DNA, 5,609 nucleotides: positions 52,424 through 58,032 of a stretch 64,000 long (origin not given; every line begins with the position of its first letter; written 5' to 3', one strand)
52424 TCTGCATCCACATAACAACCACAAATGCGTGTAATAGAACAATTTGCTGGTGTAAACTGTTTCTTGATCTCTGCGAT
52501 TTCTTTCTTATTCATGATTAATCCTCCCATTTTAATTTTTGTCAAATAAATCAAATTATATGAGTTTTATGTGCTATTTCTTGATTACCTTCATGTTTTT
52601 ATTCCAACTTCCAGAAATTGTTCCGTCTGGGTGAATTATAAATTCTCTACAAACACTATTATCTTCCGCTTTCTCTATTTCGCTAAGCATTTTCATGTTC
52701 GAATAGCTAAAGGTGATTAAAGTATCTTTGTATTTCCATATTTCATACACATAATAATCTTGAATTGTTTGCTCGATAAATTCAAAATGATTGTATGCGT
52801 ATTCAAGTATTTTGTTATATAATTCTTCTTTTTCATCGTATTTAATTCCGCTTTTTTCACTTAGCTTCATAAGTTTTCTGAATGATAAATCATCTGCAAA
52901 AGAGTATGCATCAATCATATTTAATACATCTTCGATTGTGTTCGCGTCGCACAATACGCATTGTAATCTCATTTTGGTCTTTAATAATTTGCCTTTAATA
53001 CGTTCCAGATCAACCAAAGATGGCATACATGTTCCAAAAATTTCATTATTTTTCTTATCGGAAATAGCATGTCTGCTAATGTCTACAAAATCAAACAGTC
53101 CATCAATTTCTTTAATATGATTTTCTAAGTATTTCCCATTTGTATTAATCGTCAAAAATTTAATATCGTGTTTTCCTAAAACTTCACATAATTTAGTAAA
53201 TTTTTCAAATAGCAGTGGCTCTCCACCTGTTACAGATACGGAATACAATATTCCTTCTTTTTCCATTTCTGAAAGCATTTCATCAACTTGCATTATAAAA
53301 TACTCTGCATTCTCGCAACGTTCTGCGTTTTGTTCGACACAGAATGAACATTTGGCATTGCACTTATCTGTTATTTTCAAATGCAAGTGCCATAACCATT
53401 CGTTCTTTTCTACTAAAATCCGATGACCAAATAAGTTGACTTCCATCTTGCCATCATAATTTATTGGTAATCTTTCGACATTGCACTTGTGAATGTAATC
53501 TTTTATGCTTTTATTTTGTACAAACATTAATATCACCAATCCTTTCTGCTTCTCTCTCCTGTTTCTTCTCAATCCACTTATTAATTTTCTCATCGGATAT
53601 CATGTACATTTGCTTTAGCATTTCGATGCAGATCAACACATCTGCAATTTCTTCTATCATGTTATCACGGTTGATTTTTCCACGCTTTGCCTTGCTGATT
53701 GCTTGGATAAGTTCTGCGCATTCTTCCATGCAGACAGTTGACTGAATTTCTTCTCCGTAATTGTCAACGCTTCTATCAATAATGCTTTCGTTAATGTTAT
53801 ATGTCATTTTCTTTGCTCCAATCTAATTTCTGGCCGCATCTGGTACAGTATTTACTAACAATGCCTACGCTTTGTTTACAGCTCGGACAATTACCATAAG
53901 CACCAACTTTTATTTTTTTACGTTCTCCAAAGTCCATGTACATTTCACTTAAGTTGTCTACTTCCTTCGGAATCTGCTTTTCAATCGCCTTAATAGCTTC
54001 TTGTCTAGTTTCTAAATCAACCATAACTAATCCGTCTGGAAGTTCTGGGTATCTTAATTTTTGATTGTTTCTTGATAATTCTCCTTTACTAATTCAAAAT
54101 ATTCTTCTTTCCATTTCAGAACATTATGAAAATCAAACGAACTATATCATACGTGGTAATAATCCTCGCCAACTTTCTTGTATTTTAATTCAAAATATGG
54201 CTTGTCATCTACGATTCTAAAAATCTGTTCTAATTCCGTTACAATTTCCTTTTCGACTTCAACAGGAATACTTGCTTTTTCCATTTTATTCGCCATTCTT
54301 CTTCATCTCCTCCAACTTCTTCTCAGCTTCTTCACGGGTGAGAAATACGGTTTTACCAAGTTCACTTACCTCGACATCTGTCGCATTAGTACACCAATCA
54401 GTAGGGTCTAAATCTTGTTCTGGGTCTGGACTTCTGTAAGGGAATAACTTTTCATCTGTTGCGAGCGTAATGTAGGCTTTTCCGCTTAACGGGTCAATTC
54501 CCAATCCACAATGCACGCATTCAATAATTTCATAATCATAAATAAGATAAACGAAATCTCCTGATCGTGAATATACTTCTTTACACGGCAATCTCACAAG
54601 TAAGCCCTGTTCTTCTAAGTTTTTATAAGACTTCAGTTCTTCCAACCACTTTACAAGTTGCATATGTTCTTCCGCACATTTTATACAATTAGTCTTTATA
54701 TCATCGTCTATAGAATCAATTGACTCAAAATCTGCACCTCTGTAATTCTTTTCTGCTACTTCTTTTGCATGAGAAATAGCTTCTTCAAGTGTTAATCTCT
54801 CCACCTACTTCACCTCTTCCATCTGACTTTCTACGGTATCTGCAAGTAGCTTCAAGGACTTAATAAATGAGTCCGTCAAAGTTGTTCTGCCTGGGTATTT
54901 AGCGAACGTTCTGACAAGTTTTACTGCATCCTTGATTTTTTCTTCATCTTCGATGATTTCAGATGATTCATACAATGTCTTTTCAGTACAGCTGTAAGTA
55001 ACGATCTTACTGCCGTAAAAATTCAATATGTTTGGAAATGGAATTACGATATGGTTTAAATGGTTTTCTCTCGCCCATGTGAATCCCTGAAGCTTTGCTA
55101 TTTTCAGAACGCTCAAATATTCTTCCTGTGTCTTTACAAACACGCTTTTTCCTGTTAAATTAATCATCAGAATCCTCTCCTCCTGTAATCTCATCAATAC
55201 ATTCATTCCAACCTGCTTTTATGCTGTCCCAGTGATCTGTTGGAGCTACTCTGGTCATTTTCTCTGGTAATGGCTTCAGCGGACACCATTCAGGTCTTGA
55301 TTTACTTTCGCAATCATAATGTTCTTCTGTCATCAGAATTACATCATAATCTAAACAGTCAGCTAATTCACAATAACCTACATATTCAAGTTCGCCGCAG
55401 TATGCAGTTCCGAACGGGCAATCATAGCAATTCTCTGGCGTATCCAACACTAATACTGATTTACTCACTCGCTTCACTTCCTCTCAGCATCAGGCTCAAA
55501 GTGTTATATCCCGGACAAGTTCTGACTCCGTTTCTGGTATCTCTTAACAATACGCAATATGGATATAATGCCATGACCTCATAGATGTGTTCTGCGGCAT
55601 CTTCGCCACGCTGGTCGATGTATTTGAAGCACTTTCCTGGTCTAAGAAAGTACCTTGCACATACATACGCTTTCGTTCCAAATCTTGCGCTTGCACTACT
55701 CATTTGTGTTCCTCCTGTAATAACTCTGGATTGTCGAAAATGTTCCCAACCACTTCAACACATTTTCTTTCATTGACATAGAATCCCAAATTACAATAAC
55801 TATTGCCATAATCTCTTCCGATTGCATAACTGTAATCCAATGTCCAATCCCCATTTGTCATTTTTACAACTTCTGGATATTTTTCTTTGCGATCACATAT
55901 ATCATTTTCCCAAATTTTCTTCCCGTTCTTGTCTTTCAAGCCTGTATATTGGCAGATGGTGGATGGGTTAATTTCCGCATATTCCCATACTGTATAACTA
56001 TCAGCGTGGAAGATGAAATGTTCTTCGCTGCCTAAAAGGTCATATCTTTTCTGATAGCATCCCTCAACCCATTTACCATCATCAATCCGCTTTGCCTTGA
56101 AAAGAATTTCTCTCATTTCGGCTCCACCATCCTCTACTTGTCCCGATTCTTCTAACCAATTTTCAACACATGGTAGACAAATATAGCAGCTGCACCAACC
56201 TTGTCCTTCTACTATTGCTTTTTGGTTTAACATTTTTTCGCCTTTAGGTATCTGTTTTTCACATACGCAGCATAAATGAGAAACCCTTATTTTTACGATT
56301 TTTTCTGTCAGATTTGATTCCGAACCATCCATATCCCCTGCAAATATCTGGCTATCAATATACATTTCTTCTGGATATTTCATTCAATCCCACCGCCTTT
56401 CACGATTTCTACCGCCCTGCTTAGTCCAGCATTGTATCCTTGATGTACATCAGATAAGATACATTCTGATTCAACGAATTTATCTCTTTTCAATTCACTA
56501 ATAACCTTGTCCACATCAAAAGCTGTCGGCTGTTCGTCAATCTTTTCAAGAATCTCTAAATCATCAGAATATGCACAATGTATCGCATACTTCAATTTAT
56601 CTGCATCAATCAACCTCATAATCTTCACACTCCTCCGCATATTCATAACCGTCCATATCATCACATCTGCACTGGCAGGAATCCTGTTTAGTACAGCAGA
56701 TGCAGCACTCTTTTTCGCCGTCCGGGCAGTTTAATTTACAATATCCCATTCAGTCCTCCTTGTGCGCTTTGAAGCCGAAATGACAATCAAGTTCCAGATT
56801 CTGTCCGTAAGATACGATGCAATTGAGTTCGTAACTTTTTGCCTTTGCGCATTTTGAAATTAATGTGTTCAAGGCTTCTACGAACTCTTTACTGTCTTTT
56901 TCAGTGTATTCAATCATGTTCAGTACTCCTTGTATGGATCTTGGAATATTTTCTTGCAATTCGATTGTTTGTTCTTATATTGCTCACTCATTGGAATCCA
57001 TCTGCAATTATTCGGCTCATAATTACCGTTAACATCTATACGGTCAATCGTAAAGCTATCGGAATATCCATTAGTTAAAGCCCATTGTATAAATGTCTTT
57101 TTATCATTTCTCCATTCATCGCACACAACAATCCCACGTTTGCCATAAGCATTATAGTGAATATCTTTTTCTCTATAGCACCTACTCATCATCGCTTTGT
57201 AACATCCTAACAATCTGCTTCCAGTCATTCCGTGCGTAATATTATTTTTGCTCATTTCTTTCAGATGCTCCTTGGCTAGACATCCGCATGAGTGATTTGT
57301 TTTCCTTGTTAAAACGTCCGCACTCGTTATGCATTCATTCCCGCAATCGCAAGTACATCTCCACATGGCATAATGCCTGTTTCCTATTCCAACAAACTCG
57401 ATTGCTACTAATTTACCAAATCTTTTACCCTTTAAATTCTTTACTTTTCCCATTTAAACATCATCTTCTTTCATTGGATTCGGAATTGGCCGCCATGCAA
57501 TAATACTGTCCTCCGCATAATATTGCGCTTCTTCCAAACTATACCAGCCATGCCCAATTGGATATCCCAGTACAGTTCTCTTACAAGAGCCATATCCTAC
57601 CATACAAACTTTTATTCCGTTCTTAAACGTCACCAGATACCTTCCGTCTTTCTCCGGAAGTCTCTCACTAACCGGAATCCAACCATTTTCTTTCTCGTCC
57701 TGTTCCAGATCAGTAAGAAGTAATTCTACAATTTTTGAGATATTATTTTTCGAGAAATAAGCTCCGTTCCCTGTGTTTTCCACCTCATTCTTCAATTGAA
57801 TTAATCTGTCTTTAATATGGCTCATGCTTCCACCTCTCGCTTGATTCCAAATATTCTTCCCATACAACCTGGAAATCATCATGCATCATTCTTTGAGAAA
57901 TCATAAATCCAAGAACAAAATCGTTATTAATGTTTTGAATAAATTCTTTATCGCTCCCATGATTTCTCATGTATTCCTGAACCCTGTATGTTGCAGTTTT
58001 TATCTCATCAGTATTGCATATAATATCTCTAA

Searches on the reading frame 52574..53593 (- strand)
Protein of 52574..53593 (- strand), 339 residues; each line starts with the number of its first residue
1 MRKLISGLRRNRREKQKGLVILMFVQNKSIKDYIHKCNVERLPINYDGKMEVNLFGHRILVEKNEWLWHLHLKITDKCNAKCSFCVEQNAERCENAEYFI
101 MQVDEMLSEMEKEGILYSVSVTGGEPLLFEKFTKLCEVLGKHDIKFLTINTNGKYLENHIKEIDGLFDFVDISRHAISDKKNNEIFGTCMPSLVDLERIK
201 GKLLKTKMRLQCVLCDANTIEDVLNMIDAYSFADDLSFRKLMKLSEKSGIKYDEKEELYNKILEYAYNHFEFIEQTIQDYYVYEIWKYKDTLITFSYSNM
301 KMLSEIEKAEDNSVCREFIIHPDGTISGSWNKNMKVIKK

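Call 21: search_protein_families(library=phrogs, proteins=[window:52574-53593:-], max_evalue=0.00001)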
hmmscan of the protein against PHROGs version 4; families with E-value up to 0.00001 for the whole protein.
window:52574-53593:- (339 aa): 3 families
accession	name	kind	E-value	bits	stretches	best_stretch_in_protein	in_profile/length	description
phrog_13987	-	other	5.8e-15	56.3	1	67-316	14-257/274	radical SAM domain-containing protein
phrog_16999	-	other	8e-07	29.9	1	68-152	11-94/288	Fe-S oxidoreductase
phrog_2076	-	moron, auxiliary metabolic gene and host takeover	8.5e-06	26.4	0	77-155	40-124/247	QueE-like radical SAM domain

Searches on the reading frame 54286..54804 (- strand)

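Call 21: search_protein_families(library=phrogs, proteins=[window:54286-54804:-], max_evalue=0.00001)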
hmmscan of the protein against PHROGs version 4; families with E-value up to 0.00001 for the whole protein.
window:54286-54804:- (172 aa): 2 families
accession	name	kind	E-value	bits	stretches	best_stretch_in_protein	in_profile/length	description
phrog_33451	-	unknown function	7.6e-12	45.9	1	27-65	6-45/47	-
phrog_38832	-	unknown function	9.6e-06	26.5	0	138-167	154-183/186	-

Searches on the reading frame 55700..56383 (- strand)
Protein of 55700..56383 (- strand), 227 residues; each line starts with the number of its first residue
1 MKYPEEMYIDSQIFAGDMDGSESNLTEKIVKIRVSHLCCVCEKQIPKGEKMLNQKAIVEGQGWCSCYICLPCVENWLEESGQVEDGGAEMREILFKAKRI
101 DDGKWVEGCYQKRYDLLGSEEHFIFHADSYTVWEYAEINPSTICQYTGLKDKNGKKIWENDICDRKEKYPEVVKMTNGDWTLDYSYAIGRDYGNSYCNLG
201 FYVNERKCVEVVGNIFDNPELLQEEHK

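Call 21: search_protein_families(library=phrogs, proteins=[window:55700-56383:-], max_evalue=0.00001)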
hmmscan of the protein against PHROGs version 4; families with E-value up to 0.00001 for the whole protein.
window:55700-56383:- (227 aa): 4 families
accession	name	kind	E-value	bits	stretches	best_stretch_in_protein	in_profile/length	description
phrog_19515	-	unknown function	6.4e-42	143.7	1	1-90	1-93/117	-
phrog_8684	-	unknown function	2.7e-28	100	1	90-225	2-163/164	-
phrog_98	-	unknown function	7.5e-24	85.4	1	88-226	23-154/208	-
phrog_16244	-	unknown function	8.3e-06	27.1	0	27-84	8-64/87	-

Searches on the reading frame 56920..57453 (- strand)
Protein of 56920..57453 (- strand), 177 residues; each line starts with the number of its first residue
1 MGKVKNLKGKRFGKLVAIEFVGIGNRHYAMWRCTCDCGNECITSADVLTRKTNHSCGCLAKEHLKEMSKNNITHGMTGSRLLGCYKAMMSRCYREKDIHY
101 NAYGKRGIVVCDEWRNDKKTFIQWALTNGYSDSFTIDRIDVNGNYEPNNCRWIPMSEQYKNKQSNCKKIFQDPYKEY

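Call 22: search_protein_families(library=phrogs, proteins=[window:56920-57453:-], max_evalue=0.00001)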
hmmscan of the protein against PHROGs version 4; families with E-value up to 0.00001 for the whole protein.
window:56920-57453:- (177 aa): 5 families
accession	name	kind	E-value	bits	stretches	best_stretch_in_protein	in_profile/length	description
phrog_374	-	DNA, RNA and nucleotide metabolism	7.4e-63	214.3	1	1-167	191-357/617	HNH endonuclease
phrog_3377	-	DNA, RNA and nucleotide metabolism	8.8e-36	124.6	1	72-165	5-97/196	HNH endonuclease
phrog_2081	-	DNA, RNA and nucleotide metabolism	3.4e-23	83.5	1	71-174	95-209/433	HNH endonuclease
phrog_8790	-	DNA, RNA and nucleotide metabolism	8.3e-23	82.6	1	61-171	5-112/241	restriction endonuclease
phrog_18493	-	unknown function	9e-06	26.8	0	4-75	57-127/136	-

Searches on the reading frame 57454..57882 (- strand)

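Call 22: search_protein_families(library=phrogs, proteins=[window:57454-57882:-], max_evalue=0.00001)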
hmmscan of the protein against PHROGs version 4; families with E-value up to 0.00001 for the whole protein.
window:57454-57882:- (142 aa): 3 families
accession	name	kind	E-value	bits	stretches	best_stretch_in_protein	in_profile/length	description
phrog_15198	-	unknown function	1.8e-12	48.5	1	50-140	68-156/159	-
phrog_924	-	unknown function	4.7e-12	47.1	1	51-139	75-152/267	-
phrog_7704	-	unknown function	8.5e-06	26.8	0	60-140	101-172/173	-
